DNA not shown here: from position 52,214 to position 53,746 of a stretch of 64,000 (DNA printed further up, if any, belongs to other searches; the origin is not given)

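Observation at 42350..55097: Ten-gene cluster fusing a complete chemosensory module to a partner-switching module and a PAS-REC-Hpt relay protein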

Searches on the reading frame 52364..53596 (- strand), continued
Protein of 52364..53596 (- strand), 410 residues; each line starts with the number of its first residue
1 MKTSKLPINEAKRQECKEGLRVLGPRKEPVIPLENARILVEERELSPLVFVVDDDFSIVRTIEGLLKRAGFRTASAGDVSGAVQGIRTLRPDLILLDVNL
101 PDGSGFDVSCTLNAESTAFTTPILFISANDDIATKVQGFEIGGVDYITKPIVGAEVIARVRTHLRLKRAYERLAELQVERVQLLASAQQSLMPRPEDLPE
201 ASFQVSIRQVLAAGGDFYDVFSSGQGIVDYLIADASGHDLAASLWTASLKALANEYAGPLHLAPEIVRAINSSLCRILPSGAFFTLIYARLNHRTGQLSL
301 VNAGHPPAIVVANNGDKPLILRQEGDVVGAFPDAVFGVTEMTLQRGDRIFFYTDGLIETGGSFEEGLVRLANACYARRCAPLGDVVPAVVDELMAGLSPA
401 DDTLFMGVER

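Call 34: find_encoding_contigs(protein=P0032, flank=10000, max_places=1)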
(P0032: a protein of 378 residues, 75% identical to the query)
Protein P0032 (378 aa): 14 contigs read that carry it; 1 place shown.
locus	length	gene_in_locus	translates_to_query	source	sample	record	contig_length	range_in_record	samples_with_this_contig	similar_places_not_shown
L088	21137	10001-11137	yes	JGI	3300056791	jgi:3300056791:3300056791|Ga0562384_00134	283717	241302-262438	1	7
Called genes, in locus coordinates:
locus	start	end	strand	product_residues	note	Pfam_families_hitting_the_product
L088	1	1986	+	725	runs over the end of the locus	PF01627:Hpt, PF02895:H-kinase_dim, PF02518:HATPase_c, PF01584:CheW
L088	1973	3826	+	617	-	PF12729:4HB_MCP_1 (weak), PF00672:HAMP, PF00015:MCPsignal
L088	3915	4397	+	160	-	PF01584:CheW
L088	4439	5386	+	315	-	PF03705:CheR_N, PF01739:CheR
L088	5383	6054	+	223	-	PF03975:CheD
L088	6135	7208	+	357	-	PF00072:Response_reg, PF01339:CheB_methylest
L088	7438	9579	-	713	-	-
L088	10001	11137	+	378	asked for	PF00072:Response_reg, PF07228:SpoIIE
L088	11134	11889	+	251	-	PF13581:HATPase_c_2, PF02518:HATPase_c (faint), PF01740:STAS, PF13466:STAS_2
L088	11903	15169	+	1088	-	PF01627:Hpt, PF02895:H-kinase_dim, PF02518:HATPase_c, PF01584:CheW, PF00072:Response_reg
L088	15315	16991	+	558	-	PF12729:4HB_MCP_1, PF00672:HAMP, PF00015:MCPsignal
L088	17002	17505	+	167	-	PF01584:CheW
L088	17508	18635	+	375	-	PF00072:Response_reg, PF01339:CheB_methylest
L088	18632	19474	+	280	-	PF03705:CheR_N (weak), PF01739:CheR, PF08242:Methyltransf_12 (faint)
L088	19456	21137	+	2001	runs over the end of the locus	PF00989:PAS, PF08448:PAS_4, PF13426:PAS_9, PF00989:PAS, PF08448:PAS_4, PF13426:PAS_9, PF00989:PAS, PF08447:PAS_3, +37 more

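Call 43: search_solved_structures(query=window:52364-53596:-, show_alignments=3, max_evalue=0.00001)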
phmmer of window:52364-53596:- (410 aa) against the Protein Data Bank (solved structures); distinct sequences matched with E-value up to 0.00001: 177 (the best 60 are shown).
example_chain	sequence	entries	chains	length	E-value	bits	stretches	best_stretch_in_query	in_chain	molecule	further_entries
3nhz_A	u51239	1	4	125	6.7e-21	77.9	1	48-165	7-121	Two component system transcriptional regulator mtrA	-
9g85_A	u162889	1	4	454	8.3e-21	77.6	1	46-178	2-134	Response regulator PleD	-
2wb4_A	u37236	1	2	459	8.7e-21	77.6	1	46-178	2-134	DIGUANYLATE CYCLASE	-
2gwr_A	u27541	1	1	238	9.6e-21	77.4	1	49-175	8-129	DNA-binding response regulator mtrA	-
9g86_A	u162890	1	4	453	1.3e-20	77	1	49-178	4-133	Response regulator PleD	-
1w25_A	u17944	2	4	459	1.4e-20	76.9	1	49-178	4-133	STALKED-CELL DIFFERENTIATION CONTROLLING PROTEIN | RESPONSE REGULATOR PLED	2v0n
1mvo_A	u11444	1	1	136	6e-19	71.5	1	47-168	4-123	PhoP response regulator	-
2zwm_A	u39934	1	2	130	8.1e-19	71.1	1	49-169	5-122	Transcriptional regulatory protein yycF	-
9ji3_J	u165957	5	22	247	1.7e-18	70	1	48-166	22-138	DNA-binding response regulator | Possible two component system response transcriptional positive regulator PhoP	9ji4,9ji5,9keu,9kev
3f6p_A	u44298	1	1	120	1.8e-18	70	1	49-165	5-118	Transcriptional regulatory protein yycF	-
3r0j_A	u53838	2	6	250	1.8e-18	69.9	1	48-166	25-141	POSSIBLE TWO COMPONENT SYSTEM RESPONSE TRANSCRIPTIONAL POSITIVE REGULATOR PHOP | Response regulator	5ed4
1ys6_A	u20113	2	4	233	3.5e-18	69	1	45-167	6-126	Transcriptional regulatory protein prrA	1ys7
8fk2_A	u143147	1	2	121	1.6e-16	63.5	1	49-165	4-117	Putative response regulator CovR VicR-like protein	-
3eq2_A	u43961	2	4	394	2.4e-16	62.9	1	45-359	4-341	Probable two-component response regulator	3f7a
1zes_A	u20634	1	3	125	4.9e-16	61.9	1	49-165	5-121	Phosphate regulon transcriptional regulatory protein phoB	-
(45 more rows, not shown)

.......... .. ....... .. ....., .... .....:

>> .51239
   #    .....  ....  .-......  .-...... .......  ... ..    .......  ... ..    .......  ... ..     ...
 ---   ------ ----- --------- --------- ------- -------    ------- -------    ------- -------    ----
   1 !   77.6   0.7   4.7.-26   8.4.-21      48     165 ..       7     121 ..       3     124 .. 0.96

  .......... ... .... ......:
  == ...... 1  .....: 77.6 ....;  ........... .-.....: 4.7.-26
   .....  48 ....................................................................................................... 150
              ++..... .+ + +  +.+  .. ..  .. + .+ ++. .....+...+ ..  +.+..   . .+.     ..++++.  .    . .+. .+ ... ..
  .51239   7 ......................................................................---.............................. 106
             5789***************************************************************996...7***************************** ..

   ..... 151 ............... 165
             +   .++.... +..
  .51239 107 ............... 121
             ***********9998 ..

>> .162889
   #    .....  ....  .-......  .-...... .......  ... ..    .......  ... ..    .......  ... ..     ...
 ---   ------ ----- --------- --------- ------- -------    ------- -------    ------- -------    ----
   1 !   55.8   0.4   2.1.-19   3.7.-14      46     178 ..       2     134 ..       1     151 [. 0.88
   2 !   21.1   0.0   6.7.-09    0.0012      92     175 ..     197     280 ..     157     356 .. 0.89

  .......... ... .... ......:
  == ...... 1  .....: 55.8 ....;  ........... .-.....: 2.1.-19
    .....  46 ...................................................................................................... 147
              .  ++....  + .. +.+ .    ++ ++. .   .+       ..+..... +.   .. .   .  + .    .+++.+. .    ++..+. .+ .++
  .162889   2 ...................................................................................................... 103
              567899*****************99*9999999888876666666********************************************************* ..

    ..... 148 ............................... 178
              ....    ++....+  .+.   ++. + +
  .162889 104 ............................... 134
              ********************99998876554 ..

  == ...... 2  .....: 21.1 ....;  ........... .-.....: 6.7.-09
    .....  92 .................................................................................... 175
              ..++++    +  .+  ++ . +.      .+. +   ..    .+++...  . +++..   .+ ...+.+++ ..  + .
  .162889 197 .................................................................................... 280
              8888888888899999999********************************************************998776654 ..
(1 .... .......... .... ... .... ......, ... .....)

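Call 48: search_protein_families(library=pfam, proteins=[L009:3172-6486:+, L009:6499-8991:+, L009:8895-9866:+, L010:6694-9570:-, L013:2315-7429:+, L017:6783-8420:+, L017:10577-11539:+, L011:8963-11149:+, L014:1783-3807:+, L011:7691-8812:+], max_evalue=0.00001)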
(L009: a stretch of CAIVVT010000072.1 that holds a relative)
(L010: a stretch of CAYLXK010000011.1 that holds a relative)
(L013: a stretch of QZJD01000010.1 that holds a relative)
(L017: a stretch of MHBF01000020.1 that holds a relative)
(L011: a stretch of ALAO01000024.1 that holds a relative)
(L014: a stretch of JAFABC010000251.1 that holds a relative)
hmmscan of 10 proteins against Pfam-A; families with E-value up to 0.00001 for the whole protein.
L009:3172-6486:+ (1104 aa): 3 families
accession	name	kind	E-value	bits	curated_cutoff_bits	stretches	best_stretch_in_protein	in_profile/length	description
PF09899.14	DUF2126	-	0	1316.7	27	1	276-1102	1-826/826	Putative amidoligase enzyme (DUF2126)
PF08379.15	Bact_transglu_N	-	1.5e-26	93.4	27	1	6-84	2-80/80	Bacterial transglutaminase-like N-terminal region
PF01841.26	Transglut_core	-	2.1e-16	60.6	23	1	144-246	17-108/108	Transglutaminase-like superfamily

L009:6499-8991:+ (830 aa): 3 families
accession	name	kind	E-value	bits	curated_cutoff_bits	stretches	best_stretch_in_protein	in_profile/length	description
PF14403.11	CP_ATPgrasp_2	-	2e-151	504.6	32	1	82-456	1-374/374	Circularly permuted ATP-grasp type 2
PF04174.18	CP_ATPgrasp_1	-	6.7e-102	341.3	23.1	1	82-411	1-332/332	A circularly permuted ATPgrasp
PF04168.17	Alpha-E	-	1e-59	203.1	20.8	1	505-818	2-294/294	A predicted alpha-helical domain with a conserved ER motif.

L009:8895-9866:+ (323 aa): 2 families
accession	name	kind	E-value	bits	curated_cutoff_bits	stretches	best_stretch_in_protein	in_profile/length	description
PF08379.15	Bact_transglu_N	-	5.7e-27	94.7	27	1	34-112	1-79/80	Bacterial transglutaminase-like N-terminal region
PF01841.26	Transglut_core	-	2.2e-22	79.8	23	1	176-274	15-108/108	Transglutaminase-like superfamily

L010:6694-9570:- (958 aa): 2 families
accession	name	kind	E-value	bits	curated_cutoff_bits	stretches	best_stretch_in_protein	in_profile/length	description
PF25183.1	OMP_b-brl_4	-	3.8e-98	330.4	30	3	329-874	149-731/838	Outer membrane beta barrel domain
PF13620.12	CarboxypepD_reg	-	4.8e-18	65.7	32.3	1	28-107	2-81/82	Carboxypeptidase regulatory-like domain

L013:2315-7429:+ (1704 aa): 12 families
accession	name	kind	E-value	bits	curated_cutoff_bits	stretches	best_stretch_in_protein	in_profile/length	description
PF13426.13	PAS_9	-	5.5e-83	274.4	27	5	805-908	1-103/103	PAS domain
PF00989.32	PAS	-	1.5e-74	247.7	22.6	5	796-902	2-109/113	PAS fold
PF08448.16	PAS_4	-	1.6e-56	189.7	23.1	5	553-670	2-110/110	PAS fold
PF08447.18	PAS_3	-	8.1e-43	145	25.6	3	315-396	3-85/89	PAS fold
PF13188.13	PAS_8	-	1.8e-30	104.2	21.8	0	796-837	2-43/65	PAS domain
PF02518.31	HATPase_c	-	3.7e-29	101.8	26.4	1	1168-1282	1-109/111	Histidine kinase-, DNA gyrase B-, and HSP90-like ATPase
PF00072.30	Response_reg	-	4e-28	98.3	30.2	1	1445-1555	1-109/111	Response regulator receiver domain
PF00512.31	HisKA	-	2.5e-20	72.7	26.9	1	1056-1121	1-66/66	His Kinase A (phospho-acceptor) domain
PF24820.1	Diguanyl_cycl_sensor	-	2.6e-08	34.2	28.1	0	927-988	2-65/109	Diguanylate cyclase-like sensor domain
PF01627.28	Hpt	-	1.4e-07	32.1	24.6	1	1619-1686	16-83/84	Hpt domain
PF13596.12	PAS_10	-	5.6e-06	27.4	22.1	0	682-785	5-106/106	PAS domain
PF21370.4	PAS_GdpP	-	9.6e-06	26.3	27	0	421-460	6-45/90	Cyclic-di-AMP phosphodiesterase GdpP-like, PAS domain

L017:6783-8420:+ (545 aa): 2 families
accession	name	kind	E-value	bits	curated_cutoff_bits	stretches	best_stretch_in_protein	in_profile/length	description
PF13646.12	HEAT_2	-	2.3e-27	95.5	27.7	2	119-193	1-75/88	HEAT repeats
PF00072.30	Response_reg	-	5.8e-26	91.3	30.2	1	429-541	1-111/111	Response regulator receiver domain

L017:10577-11539:+ (320 aa): 1 family
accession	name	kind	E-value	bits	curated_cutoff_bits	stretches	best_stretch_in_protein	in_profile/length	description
PF01545.26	Cation_efflux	-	1.1e-31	110.6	26.6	1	31-240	4-198/198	Cation efflux family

L011:8963-11149:+ (728 aa): 2 families
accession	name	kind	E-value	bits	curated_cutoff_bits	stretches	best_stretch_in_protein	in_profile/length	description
PF07228.17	SpoIIE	-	1.9e-34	119.7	25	1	542-727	5-190/192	Stage II sporulation protein E (SpoIIE)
PF00072.30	Response_reg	-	2.3e-25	89.4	30.2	1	363-475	1-111/111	Response regulator receiver domain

L014:1783-3807:+ (674 aa): 0 families

L011:7691-8812:+ (373 aa): 0 families

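Call 50: search_protein_families(library=pfam, proteins=[L007:11848-12498:+, L012:3978-6995:+, L012:7305-8435:+, L016:11453-14512:+, L016:14551-15330:+, L005:11986-14637:+, L008:11579-11971:+, L005:14682-15632:+, L008:7692-9647:-, L012:12240-12788:+], max_evalue=0.0001)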
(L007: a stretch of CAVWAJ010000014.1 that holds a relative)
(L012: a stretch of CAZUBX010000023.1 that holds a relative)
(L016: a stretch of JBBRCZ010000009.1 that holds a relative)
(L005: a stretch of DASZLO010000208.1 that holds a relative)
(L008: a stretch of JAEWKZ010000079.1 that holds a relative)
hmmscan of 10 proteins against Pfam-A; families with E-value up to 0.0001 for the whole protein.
L007:11848-12498:+ (216 aa): 1 family
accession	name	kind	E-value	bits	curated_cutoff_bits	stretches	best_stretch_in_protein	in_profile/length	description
PF01627.28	Hpt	-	2.7e-17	63.2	24.6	1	10-104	1-82/84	Hpt domain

L012:3978-6995:+ (1005 aa): 9 families
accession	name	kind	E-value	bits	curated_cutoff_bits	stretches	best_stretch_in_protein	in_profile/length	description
PF00072.30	Response_reg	-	1.1e-34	119.4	30.2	1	874-987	1-110/111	Response regulator receiver domain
PF02518.31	HATPase_c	-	2.6e-32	112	26.4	1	580-695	1-110/111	Histidine kinase-, DNA gyrase B-, and HSP90-like ATPase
PF13426.13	PAS_9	-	7.9e-31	106.8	27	3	72-168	3-103/103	PAS domain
PF00512.31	HisKA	-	8.6e-24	83.8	26.9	1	468-533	1-66/66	His Kinase A (phospho-acceptor) domain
PF00989.32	PAS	-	3.9e-23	82.1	22.6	2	308-399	2-93/113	PAS fold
PF13188.13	PAS_8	-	1.1e-22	79.5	21.8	1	60-116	1-53/65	PAS domain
PF08448.16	PAS_4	-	5.7e-19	68.8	23.1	1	188-294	2-107/110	PAS fold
PF08447.18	PAS_3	-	8.8e-15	55.2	25.6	1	205-287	3-87/89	PAS fold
PF23198.2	PDE8A_N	-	4.8e-05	23.7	29.6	0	890-969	29-110/147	PDE8A-like, N-terminal domain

L012:7305-8435:+ (376 aa): 2 families
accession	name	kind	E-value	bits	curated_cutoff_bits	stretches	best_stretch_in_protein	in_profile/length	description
PF00990.26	GGDEF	-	1.2e-45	155.6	23.8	1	199-359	2-160/161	Diguanylate cyclase, GGDEF domain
PF00072.30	Response_reg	-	2.6e-17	63.4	30.2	1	62-174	1-110/111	Response regulator receiver domain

L016:11453-14512:+ (1019 aa): 5 families
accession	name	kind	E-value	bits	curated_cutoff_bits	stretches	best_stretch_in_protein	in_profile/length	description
PF00072.30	Response_reg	-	7e-40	136.1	30.2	2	755-868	2-110/111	Response regulator receiver domain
PF02518.31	HATPase_c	-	5.3e-27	94.9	26.4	1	462-580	1-109/111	Histidine kinase-, DNA gyrase B-, and HSP90-like ATPase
PF00512.31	HisKA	-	1.1e-19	70.7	26.9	1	350-413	1-64/66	His Kinase A (phospho-acceptor) domain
PF01627.28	Hpt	-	2.6e-09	37.6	24.6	1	917-995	1-80/84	Hpt domain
PF20966.2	MASE6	-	1.7e-05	25.4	27.4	1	33-193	14-169/170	MASE6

L016:14551-15330:+ (259 aa): 2 families
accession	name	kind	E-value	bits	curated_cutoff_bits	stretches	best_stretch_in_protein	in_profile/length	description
PF00165.29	HTH_AraC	-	6.3e-19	68.1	26.6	2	222-259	6-42/42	Bacterial regulatory helix-turn-helix proteins, AraC family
PF12833.13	HTH_18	-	3.9e-16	59.5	33.6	1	181-259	1-79/80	Helix-turn-helix domain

L005:11986-14637:+ (883 aa): 5 families
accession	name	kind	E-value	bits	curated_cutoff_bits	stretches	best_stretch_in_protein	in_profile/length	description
PF00122.25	E1-E2_ATPase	-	3.1e-39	134.8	28.1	1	147-339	2-181/181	E1-E2 ATPase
PF00689.26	Cation_ATPase_C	-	4.1e-16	59.7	27.3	1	709-875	2-174/175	Cation transporting ATPase, C-terminus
PF00702.32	Hydrolase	-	1e-15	59.1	26.4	1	355-639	1-191/191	haloacid dehalogenase-like hydrolase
PF00690.31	Cation_ATPase_N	-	3.1e-14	52.8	20.4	1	43-107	4-69/69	Cation transporter/ATPase, N-terminus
PF13246.12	Cation_ATPase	-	2.6e-12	47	21.7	1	415-467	37-90/91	Cation transport ATPase (P-type)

L008:11579-11971:+ (130 aa): 1 family
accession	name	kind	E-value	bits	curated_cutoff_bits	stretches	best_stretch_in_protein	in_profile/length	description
PF01894.22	UPF0047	-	2.5e-40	137.7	27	1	16-128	1-117/117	Uncharacterised protein family UPF0047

L005:14682-15632:+ (316 aa): 1 family
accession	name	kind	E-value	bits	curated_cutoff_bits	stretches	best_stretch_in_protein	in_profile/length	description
PF00582.32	Usp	-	8.1e-36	124.1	24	2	35-171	3-138/141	Universal stress protein family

L008:7692-9647:- (651 aa): 3 families
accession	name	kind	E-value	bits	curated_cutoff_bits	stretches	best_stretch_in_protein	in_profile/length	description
PF00587.30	tRNA-synt_2b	-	3.1e-46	158.1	29.3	1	330-533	9-179/179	tRNA synthetase class II core domain (G, H, P, S and T)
PF03129.25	HGTP_anticodon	-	9.4e-20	71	21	1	545-634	1-93/94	Anticodon binding domain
PF07973.19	tRNA_SAD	-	7.6e-17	61.5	24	1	174-223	1-44/44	Threonyl and Alanyl tRNA synthetase second additional domain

L012:12240-12788:+ (182 aa): 0 families

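Call 52: search_protein_families(library=ncbifam, proteins=[window:52364-53596:-], max_evalue=0.00001)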
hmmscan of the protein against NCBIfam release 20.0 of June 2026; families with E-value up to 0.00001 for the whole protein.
window:52364-53596:- (410 aa): 72 families (the best 25 are shown)
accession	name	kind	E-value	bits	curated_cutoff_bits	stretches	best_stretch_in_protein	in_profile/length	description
NF040689.1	MtrAB_MtrA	equivalog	3.9e-24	85.2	300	1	49-183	1-131/219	MtrAB system response regulator MtrA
NF008296.0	PRK11083.1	equivalog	1e-23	84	273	1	47-170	4-124/228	two-component system response regulator CreB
TIGR02154.1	PhoB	equivalog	2.2e-23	82.8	296.2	1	48-188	4-144/226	phosphate regulon transcriptional regulator PhoB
NF040534.1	resp_reg_YycF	equivalog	8.9e-22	77.5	340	1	49-171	3-122/231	response regulator YycF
NF045944.1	ResRegRpaBCyano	equivalog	1.1e-21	77.3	330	1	51-171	2-119/229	response regulator transcription factor RpaB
NF045991.1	RespRegCtrARhodob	equivalog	1.3e-20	74.1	350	1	49-172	3-124/224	response regulator transcription factor CtrA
NF007135.0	PRK09581.1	equivalog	1.4e-20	73.5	474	1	48-178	4-134/457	PleD family two-component system response regulator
NF041733.1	resp_reg_CseB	equivalog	2.4e-20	72.9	350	1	49-171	3-122/228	two-component system response regulator CseB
NF053854.1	RespRegPhoBBctds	equivalog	9.9e-20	70.8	270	1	49-171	1-122/225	two-component system response regulator PhoB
NF033117.2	vanR_ACDEGLN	exception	1.6e-19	70.4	350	1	49-180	1-129/226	VanR-ABDEGLN family response regulator transcription factor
NF007546.0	PRK10161.1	equivalog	5.4e-18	65.4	471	1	49-166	5-122/229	phosphate response regulator transcription factor PhoB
TIGR01387.1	cztR_silR_copR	subfamily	2.5e-17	63.3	279.2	1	50-181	2-130/218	heavy metal response regulator transcription factor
NF045505.1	RR_RssB_Pseudo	equivalog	4e-17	62.3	700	1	49-358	8-340/394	two-component system response regulator RssB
NF033120.0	vanR_FM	exception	7.4e-17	61.8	460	1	49-167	6-121/231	vancomycin resistance response regulator transcription factor, VanR-F/VanR-M family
NF007928.2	PRK10643.1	equivalog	1.8e-16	60.5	330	1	49-193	3-144/216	two-component system response regulator PmrA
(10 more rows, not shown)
